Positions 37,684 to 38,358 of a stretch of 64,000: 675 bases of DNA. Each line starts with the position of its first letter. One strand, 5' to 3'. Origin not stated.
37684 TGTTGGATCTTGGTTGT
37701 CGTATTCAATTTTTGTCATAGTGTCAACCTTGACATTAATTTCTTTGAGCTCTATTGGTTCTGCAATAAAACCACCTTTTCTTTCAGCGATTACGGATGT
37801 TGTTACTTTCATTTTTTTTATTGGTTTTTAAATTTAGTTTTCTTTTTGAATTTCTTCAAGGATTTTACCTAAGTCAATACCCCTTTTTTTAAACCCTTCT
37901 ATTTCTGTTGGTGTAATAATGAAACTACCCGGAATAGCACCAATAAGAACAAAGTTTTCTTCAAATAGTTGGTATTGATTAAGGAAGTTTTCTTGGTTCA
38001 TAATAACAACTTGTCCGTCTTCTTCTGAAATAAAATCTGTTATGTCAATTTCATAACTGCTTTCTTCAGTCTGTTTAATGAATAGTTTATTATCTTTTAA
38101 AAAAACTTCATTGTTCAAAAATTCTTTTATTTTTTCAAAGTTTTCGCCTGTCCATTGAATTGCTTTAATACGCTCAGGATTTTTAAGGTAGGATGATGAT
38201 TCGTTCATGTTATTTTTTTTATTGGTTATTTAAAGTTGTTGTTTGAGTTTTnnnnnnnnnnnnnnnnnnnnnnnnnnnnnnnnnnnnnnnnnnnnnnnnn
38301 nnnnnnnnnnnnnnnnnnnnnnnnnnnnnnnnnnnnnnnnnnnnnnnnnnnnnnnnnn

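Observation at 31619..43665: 12-kb block of 'polyvalent' effector proteins (SNF2 plus zeta-kinase; N6-MTase; 2x ART-like plus ParB-like)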

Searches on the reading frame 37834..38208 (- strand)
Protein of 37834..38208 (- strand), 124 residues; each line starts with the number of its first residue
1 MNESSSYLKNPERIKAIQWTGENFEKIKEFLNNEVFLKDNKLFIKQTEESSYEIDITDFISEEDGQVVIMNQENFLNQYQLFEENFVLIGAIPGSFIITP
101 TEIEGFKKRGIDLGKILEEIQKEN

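Call 3: search_protein_families(library=pfam, proteins=[window:37834-38208:-], max_evalue=0.01)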
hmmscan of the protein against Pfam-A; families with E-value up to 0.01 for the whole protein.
window:37834-38208:- (124 aa): 1 family
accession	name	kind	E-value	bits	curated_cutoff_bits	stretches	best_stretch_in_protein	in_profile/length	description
PF07167.19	PhaC_N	-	0.0045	17.1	23.7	1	4-85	62-142/173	Poly-beta-hydroxybutyrate polymerase (PhaC) N-terminus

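Call 6: search_protein_families(library=phrogs, proteins=[window:37834-38208:-], max_evalue=0.001)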
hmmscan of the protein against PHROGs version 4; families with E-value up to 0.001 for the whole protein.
window:37834-38208:- (124 aa): 3 families
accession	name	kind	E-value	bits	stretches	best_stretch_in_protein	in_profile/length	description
phrog_1810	-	unknown function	7.3e-08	33.6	1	1-85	4-95/166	-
phrog_36935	-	unknown function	0.00027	22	1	8-79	7-83/87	-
phrog_419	-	unknown function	0.00027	21.5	1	7-54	44-94/300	-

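Call 91: search_protein_families(library=padloc, proteins=[window:37834-38208:-], max_evalue=0.001)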
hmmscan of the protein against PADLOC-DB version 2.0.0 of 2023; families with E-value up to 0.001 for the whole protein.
window:37834-38208:- (124 aa): 0 families
